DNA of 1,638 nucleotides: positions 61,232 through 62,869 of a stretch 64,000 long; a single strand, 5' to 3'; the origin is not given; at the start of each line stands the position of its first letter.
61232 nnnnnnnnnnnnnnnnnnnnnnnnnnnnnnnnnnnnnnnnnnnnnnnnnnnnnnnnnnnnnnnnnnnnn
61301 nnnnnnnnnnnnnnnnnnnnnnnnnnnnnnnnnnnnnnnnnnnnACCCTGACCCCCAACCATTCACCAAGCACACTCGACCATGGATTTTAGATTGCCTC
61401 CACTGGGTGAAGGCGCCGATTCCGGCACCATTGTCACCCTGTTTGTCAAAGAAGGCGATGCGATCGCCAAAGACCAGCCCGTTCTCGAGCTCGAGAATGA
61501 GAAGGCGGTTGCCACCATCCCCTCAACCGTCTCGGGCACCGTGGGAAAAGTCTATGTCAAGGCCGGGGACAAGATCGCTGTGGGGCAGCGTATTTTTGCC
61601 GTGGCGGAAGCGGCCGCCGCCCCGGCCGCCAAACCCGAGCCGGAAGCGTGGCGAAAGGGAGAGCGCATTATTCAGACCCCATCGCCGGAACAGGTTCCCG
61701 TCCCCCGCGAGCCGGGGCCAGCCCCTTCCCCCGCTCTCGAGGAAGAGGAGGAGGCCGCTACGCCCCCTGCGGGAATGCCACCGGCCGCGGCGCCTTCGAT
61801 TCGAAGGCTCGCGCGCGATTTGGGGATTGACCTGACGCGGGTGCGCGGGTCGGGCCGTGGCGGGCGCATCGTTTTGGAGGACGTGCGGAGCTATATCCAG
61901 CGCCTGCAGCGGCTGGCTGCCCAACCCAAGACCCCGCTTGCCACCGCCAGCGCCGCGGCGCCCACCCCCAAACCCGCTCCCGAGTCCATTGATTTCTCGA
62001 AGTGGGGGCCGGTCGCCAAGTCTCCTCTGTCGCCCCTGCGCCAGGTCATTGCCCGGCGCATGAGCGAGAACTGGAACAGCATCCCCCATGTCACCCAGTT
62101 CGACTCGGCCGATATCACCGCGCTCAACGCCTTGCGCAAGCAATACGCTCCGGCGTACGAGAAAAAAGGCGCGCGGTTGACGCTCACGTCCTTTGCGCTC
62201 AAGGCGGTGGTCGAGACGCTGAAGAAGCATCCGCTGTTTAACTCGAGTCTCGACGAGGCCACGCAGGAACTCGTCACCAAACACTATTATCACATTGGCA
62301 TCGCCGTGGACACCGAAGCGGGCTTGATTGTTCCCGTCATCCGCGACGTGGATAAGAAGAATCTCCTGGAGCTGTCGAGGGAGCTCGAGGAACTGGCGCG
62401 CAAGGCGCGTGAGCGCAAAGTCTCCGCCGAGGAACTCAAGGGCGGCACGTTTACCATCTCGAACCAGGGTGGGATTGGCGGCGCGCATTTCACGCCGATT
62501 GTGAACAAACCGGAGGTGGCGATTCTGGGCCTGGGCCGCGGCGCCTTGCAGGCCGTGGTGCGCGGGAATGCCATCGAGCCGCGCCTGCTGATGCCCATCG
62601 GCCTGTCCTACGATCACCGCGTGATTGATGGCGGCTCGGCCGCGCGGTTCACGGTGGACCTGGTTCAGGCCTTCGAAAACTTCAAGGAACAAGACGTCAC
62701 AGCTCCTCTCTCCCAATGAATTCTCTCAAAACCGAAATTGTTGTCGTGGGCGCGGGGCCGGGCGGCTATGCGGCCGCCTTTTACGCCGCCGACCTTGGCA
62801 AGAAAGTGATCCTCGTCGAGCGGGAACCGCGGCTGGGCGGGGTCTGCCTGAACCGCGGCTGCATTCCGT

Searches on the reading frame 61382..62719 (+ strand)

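Call 16: search_protein_families(library=pfam, proteins=[window:61382-62719:+], max_evalue=0.001)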
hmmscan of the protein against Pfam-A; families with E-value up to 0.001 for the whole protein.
window:61382-62719:+ (445 aa): 4 families
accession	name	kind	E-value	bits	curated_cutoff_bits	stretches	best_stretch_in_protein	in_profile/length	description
PF00198.28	2-oxoacid_dh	-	1.6e-82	276.8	23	1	213-435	6-228/232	2-oxoacid dehydrogenases acyltransferase (catalytic domain)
PF00364.28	Biotin_lipoyl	-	1.3e-17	63.8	22.1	1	2-73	2-72/73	Biotin-requiring enzyme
PF02817.22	E3_binding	-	2.6e-12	47.2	23.7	1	135-169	2-36/36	e3 binding domain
PF13533.13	Biotin_lipoyl_2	-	7.2e-07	29.3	29.8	0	14-37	8-31/32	Biotin-lipoyl like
